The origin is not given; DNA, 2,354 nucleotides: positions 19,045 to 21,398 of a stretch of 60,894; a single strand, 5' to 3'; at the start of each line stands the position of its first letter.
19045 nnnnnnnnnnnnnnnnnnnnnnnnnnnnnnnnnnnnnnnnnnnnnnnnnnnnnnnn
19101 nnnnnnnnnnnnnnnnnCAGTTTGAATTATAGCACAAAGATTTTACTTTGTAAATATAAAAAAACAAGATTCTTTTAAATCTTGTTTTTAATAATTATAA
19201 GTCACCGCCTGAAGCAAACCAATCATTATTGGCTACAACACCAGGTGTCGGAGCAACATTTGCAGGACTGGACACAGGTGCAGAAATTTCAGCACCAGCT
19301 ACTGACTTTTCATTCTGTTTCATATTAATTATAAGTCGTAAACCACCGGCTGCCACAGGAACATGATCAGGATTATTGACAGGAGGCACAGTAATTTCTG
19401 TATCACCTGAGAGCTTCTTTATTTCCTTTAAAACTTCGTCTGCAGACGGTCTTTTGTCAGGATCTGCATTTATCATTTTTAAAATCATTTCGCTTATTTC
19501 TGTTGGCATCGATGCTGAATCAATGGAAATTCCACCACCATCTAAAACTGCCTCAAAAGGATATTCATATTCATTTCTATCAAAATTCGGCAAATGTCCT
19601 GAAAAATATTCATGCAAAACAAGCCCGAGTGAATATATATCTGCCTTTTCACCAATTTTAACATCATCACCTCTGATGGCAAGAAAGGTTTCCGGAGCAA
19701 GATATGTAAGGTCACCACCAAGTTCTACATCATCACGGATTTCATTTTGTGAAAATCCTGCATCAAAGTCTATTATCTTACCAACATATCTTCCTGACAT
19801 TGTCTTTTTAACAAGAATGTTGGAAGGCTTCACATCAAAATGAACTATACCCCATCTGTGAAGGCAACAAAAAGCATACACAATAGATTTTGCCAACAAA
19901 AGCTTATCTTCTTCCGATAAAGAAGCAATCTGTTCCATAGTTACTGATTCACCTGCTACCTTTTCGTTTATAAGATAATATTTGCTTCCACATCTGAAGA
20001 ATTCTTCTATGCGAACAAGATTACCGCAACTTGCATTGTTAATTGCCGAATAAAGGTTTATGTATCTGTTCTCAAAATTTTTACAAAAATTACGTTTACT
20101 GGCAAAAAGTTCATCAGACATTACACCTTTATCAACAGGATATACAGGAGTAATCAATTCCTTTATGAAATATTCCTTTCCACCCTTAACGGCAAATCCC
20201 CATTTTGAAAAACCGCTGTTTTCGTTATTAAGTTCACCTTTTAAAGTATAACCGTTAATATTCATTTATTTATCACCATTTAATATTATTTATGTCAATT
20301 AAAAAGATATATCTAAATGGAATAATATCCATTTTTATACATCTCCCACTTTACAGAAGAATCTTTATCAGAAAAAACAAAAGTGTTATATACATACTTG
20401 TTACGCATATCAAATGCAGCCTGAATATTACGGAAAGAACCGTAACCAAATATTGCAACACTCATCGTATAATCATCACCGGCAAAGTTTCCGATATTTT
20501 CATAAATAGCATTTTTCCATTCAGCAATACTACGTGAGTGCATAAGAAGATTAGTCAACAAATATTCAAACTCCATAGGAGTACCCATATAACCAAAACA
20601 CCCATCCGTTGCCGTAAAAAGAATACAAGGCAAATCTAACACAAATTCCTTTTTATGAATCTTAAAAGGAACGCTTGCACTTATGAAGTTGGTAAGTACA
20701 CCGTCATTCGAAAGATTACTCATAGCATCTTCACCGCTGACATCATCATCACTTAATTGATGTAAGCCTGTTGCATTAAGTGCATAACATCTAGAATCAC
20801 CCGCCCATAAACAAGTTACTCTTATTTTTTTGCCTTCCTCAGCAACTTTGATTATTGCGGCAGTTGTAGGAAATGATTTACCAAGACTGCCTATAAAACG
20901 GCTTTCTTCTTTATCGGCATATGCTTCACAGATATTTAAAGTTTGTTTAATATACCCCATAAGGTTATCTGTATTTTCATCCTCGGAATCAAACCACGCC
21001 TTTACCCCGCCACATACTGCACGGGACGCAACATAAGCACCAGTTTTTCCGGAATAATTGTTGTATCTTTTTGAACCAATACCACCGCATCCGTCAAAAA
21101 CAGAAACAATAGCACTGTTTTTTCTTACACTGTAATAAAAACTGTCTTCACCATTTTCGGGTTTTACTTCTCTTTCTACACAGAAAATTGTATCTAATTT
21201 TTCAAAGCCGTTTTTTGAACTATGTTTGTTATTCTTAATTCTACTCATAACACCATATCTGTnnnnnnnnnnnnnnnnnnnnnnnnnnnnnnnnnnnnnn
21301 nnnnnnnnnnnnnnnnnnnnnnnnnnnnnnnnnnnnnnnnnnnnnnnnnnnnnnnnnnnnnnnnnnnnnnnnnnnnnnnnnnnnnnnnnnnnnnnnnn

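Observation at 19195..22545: Four-gene operon: membrane zinc-ribbon protein, vWA, PP2C phosphatase, Ser/Thr kinase (TerY-P-type triad with an extra partner)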

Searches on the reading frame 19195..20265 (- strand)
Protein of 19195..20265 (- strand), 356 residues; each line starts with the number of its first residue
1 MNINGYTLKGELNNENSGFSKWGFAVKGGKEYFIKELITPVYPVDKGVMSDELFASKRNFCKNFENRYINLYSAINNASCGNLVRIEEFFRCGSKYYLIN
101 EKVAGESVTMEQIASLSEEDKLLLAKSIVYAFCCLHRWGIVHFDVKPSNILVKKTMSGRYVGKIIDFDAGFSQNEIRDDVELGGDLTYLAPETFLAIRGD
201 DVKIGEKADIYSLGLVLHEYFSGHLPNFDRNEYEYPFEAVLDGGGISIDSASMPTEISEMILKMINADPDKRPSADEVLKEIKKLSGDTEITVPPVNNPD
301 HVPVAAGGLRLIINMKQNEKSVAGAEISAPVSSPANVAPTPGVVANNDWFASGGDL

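Call 4: search_protein_families(library=pfam, proteins=[window:19195-20265:-], max_evalue=0.1)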
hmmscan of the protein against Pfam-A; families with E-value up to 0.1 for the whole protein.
window:19195-20265:- (356 aa): 5 families
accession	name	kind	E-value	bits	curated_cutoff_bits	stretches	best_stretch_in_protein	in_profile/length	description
PF00069.31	Pkinase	-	1.1e-27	97.5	31.7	1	66-280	43-259/263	Protein kinase domain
PF07714.23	PK_Tyr_Ser-Thr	-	2.2e-13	50.5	23.1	1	71-281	51-257/258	Protein tyrosine and serine/threonine kinase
PF03109.22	ABC1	-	0.0003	20.5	22.9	1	94-174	141-216/244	ABC1 atypical kinase-like domain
PF06293.20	Kdo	-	0.0078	16.1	21.3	1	114-171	113-170/207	Lipopolysaccharide kinase (Kdo/WaaP) family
PF01163.29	RIO1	-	0.089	12.8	22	0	98-155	83-141/187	RIO domain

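Call 5: search_protein_families(library=padloc, proteins=[window:19195-20265:-], max_evalue=0.1)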
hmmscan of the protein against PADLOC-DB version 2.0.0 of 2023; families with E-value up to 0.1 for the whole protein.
window:19195-20265:- (356 aa): 34 families (the best 25 are shown)
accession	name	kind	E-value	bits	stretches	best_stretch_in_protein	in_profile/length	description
PDLC04138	mad6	-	4.1e-31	106.6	1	70-298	104-326/659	mads_6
PDLC04053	PD-T4-6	-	7.6e-27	92.6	1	82-299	70-285/311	-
PDLC04047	PD-T4-6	-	1.5e-23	81.4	1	64-277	54-264/327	-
PDLC04042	PD-T4-6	-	4.5e-22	77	1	64-287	52-274/292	-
PDLC03920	MkoA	-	2.5e-19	67.1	1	71-289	62-281/1112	-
PDLC04043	PD-T4-6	-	5.5e-18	63.3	1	83-295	77-287/452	-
PDLC04054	PD-T4-6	-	8.1e-18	62.9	1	94-298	84-286/347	-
PDLC04048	PD-T4-6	-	9.3e-17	59.4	1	74-226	64-211/354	-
PDLC04060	PD-T4-6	-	1.6e-16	58.3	1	63-294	50-278/486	-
PDLC01088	C3a189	-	4e-16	56.7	1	81-279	58-255/840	kinase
PDLC04057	PD-T4-6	-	1.6e-15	55.1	1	62-232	49-214/443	-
PDLC04061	PD-T4-6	-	2.8e-15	54.8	1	93-288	92-286/510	-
PDLC04050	PD-T4-6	-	4.4e-15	53.6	1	77-289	119-330/480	-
PDLC04052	PD-T4-6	-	2.3e-14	51.5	1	93-283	85-274/496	-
PDLC04041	PD-T4-6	-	2.5e-14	51.4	1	64-280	71-288/443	-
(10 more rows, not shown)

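Call 6: search_protein_families(library=ncbifam, proteins=[window:19195-20265:-], max_evalue=0.1)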
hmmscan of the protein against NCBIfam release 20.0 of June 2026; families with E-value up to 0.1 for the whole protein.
window:19195-20265:- (356 aa): 18 families
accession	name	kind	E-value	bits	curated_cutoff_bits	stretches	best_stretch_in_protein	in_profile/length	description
NF047741.1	antiphage_MADS6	equivalog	5.4e-22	78.1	460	1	66-290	240-465/612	methylation-associated defense system protein kinase MAD6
NF033483.0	PknB_PASTA_kin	equivalog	1.4e-19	70.6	450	1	74-291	60-274/563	Stk1 family PASTA domain-containing Ser/Thr kinase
NF038150.1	lanthi_synth_IV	equivalog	1.8e-16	59.7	650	1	81-321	253-490/851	class IV lanthionine synthetase LanL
NF043056.1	T4SS_LegK1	equivalog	1.7e-12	46.7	550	1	109-286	178-358/516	Dot/Icm T4SS effector kinase LegK1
NF033442.0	BREX_PglW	equivalog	1.6e-10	39.4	990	2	128-232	618-715/1391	BREX system serine/threonine kinase PglW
NF052427.1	StpK7MSMEG_1200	equivalog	5.6e-10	38.3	900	1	94-226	80-208/601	serine/threonine protein kinase StpK7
TIGR03903.1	TOMM_kin_cyc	equivalog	2.2e-09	35.7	705.75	1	114-224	74-186/1267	TOMM system kinase/cyclase fusion protein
NF053615.1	SerThrKinAfsKStmc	equivalog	1.5e-07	30.5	1300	1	124-278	117-260/809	protein serine/threonine kinase AfsK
NF009651.0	PRK13184.1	equivalog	1.2e-06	26.8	839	1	127-292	121-298/932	serine/threonine-protein kinase PknD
TIGR03724.2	arch_bud32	equivalog_domain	6.8e-05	22.4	125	1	102-178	69-139/193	KEOPS complex kinase/ATPase Bud32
NF038151.1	lanthi_synth_III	equivalog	0.00048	18.6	575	1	126-221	343-423/833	class III lanthionine synthetase LanKC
NF011463.0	PRK14879.1-4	equivalog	0.00054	19.4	188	1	99-178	96-168/237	Kae1-associated kinase Bud32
NF011464.0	PRK14879.1-7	equivalog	0.0044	16.8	246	1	98-155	83-139/221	Kae1-associated kinase Bud32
NF011462.0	PRK14879.1-3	equivalog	0.0069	16.2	174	1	103-176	64-134/192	Kae1-associated kinase Bud32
NF041408.1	XopAU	subfamily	0.011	15.4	450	1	122-280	327-476/498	XopAU family type III secretion system effector serine/threonine kinase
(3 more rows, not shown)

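Call 83: find_homologous_proteins(query=window:19195-20265:-, max_evalue=1e-30)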
Query window:19195-20265:- (356 aa): 337 proteins with E <= 1e-30 among 3585 candidates; the best 120 are listed.
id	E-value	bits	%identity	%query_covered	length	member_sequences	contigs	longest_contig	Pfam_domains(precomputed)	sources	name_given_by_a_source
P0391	3.2e-209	712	87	100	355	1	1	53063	PF07714.24,PF00069.32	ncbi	-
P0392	7.2e-192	655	81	100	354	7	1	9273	PF07714.24,PF00069.32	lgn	-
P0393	8.4e-192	655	80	100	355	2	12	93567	PF07714.24,PF00069.32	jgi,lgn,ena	-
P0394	1.0e-191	655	79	100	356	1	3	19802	PF07714.24,PF00069.32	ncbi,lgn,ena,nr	ncbi:MAG: protein kinase [Clostridia bacterium]|nr:protein kinase [Clostridia bacterium]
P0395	3.5e-188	643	79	100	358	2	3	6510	PF07714.24,PF00069.32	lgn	-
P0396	1.2e-150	520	65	100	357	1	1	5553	PF06293.21,PF07714.24,PF00069.32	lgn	-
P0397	3.7e-131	456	74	72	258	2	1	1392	PF06293.21,PF07714.24,PF00069.32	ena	-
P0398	3.8e-117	409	63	81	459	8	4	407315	PF06293.21,PF07714.24,PF00069.32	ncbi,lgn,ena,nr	ncbi:MAG: protein kinase [Clostridia bacterium]|nr:protein kinase [Clostridia bacterium]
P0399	3.9e-117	409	54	100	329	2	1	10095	PF06293.21,PF07714.24,PF00069.32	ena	-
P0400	1.4e-116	408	60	81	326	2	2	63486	PF07714.24,PF00069.32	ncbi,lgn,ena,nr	ncbi:MAG: protein kinase [Clostridia bacterium]|nr:protein kinase [Clostridia bacterium]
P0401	2.7e-116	407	63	81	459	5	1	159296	PF06293.21,PF07714.24,PF00069.32,PF03109.23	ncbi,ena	-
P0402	4.5e-115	403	62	80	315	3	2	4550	PF06293.21,PF07714.24,PF00069.32,PF03109.23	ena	-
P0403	2.2e-114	400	52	99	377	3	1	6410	PF06293.21,PF07714.24,PF00069.32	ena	-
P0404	4.8e-114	399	51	99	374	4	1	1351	PF06293.21,PF07714.24,PF00069.32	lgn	-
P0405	7.0e-114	399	52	100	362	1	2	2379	PF06293.21,PF07714.24,PF00069.32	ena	-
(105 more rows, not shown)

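Call 87: search_protein_families(library=phrogs, proteins=[window:19195-20265:-], max_evalue=0.001)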
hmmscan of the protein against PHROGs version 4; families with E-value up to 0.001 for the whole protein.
window:19195-20265:- (356 aa): 2 families
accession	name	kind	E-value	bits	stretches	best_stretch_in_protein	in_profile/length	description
phrog_2361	-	other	2.3e-24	87.1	1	61-321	51-306/415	serine-threonine kinase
phrog_4972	-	unknown function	4.3e-05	23.5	1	109-218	208-312/501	-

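Call 90: predict_structure(alignment_id=A5)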
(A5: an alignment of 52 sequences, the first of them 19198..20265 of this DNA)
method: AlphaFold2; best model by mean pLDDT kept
length: 356 residues; sequences in the alignment: 52
mean_pLDDT: 82.5   pTM: 0.78
mean pLDDT of the five models: 82.5, 81.8, 80.6, 80.1, 79.7
residues with pLDDT >= 90: 213; 70-90: 67; 50-70: 31; < 50: 45
segments of 3 or more residues with pLDDT < 50: 300-309, 317-348
pLDDT, mean of each block of 10 residues (from residue 1): 92 77 94 91 90 93 92 90 92 93 85 95 96 94 93 89 90 76 83 89 93 98 96 94 91 96 96 97 84 55 39 52 38 38 43 53
secondary structure, 60 per line:
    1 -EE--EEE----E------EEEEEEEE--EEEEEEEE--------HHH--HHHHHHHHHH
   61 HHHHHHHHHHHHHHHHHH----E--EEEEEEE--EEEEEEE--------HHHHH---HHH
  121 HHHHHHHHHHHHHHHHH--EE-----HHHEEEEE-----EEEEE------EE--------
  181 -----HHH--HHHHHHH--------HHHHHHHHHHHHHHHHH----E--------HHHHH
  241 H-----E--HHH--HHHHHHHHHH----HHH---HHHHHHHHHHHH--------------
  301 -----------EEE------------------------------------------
elements in order: E6-8 E20-27 E30-37 H51-78 E86-92 E95-101 H110-114 H118-137 E150-154 E160-164 H191-197 H206-222 H236-241 H255-264 H275-286 E312-314

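Call 92: fold_search(model_id=the predicted structure, library=pdb)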
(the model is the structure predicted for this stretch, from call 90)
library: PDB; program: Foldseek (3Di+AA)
matches with E <= 10: 2000; with E <= 0.001: 1990
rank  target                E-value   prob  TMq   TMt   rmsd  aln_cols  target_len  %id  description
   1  7uis_A                2.5e-16  1.00  0.54  0.70   5.4       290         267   24  Cocrystal structure of human CaMKII-alpha (CAMK2A)kinase domain and GluN2B(S1303D) (released 2022-04-06)
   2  5u6y_A                4.5e-16  1.00  0.55  0.44  19.0       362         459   21  Pseudo-atomic model of the CaMKIIa holoenzyme. (released 2017-06-21)
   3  8uso_B                4.8e-16  1.00  0.58  0.48   4.6       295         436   24  Full-length human CaMKII delta holoenzyme (released 2024-03-27)
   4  5jzn_A                5.0e-16  1.00  0.56  0.73   5.2       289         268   23  Crystal structure of DCLK1-KD in complex with NVP-TAE684 (released 2016-08-24)
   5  1phk                  5.3e-16  1.00  0.60  0.76   4.4       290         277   19  TWO STRUCTURES OF THE CATALYTIC DOMAIN OF PHOSPHORYLASE, KINASE: AN ACTIVE PROTEIN KINASE COMPLEXED WITH NUCLEOTIDE, SUB (released 1996-08-17)
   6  2vz6_B                6.7e-16  1.00  0.59  0.70   5.0       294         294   25  Structure of human calcium calmodulin dependent protein kinase type II alpha (CAMK2A) in complex with Indirubin E804 (released 2008-08-26)
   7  5jzn_B                7.1e-16  1.00  0.57  0.74   5.1       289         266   22  Crystal structure of DCLK1-KD in complex with NVP-TAE684 (released 2016-08-24)
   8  5hu3_A                8.0e-16  1.00  0.57  0.74   4.6       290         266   23  Drosophila CaMKII-D136N in complex with a phosphorylated fragment of the Eag potassium channel and Mg2+/ADP (released 2017-02-01)
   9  5fg8_A                1.1e-15  1.00  0.56  0.72   4.9       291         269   23  Drosophila CaMKII-wt in complex with a fragment of the Eag potassium channel and Mg2+/ADP (released 2016-12-28)
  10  7f3g_A                1.4e-15  1.00  0.58  0.73   5.1       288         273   22  Crystal structure of DCLK1 kinase domain in complex with ruxolitinib (released 2021-08-18)
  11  2y7j_A                1.4e-15  1.00  0.57  0.69   4.9       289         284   21  Structure of human phosphorylase kinase, gamma 2 (released 2011-02-09)
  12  6bab_A                1.6e-15  1.00  0.59  0.71   5.2       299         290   23  The structure of human CamKII with bound inhibitor (released 2017-11-29)
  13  7kxw_B                2.0e-15  1.00  0.56  0.74   4.3       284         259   24  Crystal structure of DCLK1-KD in complex with DCLK1-IN-1 (released 2021-09-22)
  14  5jzj_A                2.0e-15  1.00  0.56  0.71   5.1       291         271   23  Crystal structure of DCLK1-KD in complex with AMPPN (released 2016-08-24)
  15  9blh_B                2.2e-15  1.00  0.59  0.71   4.7       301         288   23  Crystal structure of calcium/calmodulin-dependent protein kinase type II subunit delta complexed with ribociclib (released 2025-05-07)
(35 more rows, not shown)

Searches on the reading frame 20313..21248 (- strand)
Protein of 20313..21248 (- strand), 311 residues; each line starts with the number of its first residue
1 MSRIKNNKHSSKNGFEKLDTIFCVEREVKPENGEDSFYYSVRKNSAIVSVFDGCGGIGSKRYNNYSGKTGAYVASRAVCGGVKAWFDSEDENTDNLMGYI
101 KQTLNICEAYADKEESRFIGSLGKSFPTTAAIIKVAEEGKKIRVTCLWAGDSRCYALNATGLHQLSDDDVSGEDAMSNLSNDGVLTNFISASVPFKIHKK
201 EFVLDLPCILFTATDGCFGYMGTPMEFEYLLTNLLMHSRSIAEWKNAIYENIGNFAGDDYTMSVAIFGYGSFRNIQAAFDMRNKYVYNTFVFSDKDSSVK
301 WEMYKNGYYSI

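Call 4: search_protein_families(library=pfam, proteins=[window:20313-21248:-], max_evalue=0.1)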
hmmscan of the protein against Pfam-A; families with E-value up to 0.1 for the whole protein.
window:20313-21248:- (311 aa): 1 family
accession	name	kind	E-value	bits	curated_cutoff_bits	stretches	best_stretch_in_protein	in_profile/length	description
PF13672.11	PP2C_2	-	3.1e-07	30.6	24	1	31-227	10-184/209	Protein phosphatase 2C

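Call 5: search_protein_families(library=padloc, proteins=[window:20313-21248:-], max_evalue=0.1)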
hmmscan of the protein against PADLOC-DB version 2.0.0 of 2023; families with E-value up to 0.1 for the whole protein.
window:20313-21248:- (311 aa): 0 families

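Call 6: search_protein_families(library=ncbifam, proteins=[window:20313-21248:-], max_evalue=0.1)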
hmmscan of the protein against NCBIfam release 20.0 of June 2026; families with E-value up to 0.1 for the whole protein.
window:20313-21248:- (311 aa): 1 family
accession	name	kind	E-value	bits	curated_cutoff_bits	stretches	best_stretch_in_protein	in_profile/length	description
NF033484.1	Stp1_PP2C_phos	equivalog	0.00021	20.9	230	1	32-169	10-129/232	Stp1/IreP family PP2C-type Ser/Thr phosphatase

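Call 87: search_protein_families(library=phrogs, proteins=[window:20313-21248:-], max_evalue=0.001)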
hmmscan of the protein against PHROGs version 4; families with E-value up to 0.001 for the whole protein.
window:20313-21248:- (311 aa): 1 family
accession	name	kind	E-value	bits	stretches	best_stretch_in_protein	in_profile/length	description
phrog_5650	-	unknown function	0.00056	19.7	1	22-177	283-413/565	-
